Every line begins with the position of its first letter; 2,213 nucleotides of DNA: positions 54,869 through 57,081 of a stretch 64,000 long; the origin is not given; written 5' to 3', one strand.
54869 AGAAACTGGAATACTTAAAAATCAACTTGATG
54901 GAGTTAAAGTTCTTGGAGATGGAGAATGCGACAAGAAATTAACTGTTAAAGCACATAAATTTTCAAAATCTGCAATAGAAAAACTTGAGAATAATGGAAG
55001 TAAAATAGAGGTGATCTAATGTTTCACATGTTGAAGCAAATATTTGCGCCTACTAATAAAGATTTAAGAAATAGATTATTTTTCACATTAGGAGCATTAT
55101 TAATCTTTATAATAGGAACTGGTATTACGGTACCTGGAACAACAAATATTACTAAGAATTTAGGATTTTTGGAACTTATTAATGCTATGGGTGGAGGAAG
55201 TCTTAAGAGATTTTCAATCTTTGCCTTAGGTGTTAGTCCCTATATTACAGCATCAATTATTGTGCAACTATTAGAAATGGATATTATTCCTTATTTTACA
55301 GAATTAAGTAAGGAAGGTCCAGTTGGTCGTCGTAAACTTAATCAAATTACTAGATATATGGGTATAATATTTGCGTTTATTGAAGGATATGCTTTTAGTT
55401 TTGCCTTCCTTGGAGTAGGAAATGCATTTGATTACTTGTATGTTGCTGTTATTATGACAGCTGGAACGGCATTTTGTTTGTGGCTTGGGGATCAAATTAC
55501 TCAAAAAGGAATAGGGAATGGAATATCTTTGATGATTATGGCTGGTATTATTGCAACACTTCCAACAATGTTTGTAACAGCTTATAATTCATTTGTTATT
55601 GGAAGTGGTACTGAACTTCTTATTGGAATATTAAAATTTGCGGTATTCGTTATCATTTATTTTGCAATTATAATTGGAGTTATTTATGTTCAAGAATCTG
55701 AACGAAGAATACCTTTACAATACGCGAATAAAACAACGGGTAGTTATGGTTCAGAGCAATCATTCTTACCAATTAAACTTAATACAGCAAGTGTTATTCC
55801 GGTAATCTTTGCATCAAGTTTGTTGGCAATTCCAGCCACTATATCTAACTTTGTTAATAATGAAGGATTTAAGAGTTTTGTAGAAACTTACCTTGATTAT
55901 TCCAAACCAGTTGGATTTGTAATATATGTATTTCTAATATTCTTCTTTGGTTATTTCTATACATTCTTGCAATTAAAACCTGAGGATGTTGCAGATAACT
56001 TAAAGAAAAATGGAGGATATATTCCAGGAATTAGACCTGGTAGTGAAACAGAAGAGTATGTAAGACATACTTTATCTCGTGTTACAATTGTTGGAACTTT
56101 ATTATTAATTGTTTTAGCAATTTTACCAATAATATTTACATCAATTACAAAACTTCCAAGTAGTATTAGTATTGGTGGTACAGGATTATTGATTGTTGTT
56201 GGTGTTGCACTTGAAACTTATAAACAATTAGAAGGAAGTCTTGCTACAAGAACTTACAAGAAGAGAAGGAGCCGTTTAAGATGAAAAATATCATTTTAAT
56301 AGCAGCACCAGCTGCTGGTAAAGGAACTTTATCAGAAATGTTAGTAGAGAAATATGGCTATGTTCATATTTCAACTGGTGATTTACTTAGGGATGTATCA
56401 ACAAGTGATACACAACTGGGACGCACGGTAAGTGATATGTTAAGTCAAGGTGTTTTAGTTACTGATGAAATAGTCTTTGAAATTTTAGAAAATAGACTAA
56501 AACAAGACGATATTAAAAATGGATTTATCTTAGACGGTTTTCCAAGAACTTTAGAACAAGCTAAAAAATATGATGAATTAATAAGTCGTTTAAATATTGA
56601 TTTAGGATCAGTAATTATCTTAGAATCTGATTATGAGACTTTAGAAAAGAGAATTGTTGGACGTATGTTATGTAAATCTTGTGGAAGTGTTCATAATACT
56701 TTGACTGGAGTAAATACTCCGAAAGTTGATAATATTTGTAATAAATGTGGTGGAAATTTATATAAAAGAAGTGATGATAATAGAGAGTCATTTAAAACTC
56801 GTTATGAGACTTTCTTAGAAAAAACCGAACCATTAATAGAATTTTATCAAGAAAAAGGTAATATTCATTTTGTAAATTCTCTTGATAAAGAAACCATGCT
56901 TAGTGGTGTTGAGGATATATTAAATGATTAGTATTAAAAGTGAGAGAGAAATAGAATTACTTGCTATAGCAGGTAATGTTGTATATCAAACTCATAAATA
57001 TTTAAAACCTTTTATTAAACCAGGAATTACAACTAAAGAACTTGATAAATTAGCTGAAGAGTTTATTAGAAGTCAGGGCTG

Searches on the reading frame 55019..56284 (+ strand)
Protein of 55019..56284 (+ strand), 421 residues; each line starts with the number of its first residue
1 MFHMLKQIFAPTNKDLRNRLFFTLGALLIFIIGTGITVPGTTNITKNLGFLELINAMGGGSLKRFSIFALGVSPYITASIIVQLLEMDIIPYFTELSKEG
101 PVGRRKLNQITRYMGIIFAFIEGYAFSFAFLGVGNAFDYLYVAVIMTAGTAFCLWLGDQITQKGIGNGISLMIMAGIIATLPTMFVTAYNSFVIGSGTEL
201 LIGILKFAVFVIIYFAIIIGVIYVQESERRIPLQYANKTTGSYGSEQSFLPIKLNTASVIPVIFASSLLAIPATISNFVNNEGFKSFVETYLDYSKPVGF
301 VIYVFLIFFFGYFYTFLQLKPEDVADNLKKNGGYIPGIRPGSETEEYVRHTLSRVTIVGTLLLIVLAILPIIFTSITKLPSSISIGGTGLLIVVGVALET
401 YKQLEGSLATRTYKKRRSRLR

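Call 70: search_protein_families(library=pfam, proteins=[window:55019-56284:+], max_evalue=0.00001)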
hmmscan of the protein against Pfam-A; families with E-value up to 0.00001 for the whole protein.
window:55019-56284:+ (421 aa): 1 family
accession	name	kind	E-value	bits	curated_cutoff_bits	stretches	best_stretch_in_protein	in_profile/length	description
PF00344.25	SecY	-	1.2e-106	357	32.2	1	66-401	1-306/306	SecY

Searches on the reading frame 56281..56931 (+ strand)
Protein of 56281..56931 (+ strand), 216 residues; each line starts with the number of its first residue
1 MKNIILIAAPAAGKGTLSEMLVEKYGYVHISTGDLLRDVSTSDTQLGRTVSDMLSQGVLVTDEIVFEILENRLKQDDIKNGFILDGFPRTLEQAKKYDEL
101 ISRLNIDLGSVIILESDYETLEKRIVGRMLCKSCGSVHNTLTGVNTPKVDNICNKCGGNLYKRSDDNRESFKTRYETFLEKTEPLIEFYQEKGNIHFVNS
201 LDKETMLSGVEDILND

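Call 70: search_protein_families(library=pfam, proteins=[window:56281-56931:+], max_evalue=0.00001)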
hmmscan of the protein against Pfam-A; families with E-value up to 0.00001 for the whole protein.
window:56281-56931:+ (216 aa): 3 families
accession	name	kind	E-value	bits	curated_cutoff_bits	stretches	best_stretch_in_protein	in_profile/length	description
PF00406.28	ADK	-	1.3e-47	162.2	26.8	1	6-193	1-150/151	Adenylate kinase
PF13207.12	AAA_17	-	1.3e-21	77.8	27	1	9-127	3-121/136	AAA domain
PF05191.20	ADK_lid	-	8e-11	42.1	26.6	1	128-165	1-36/36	Adenylate kinase, active site lid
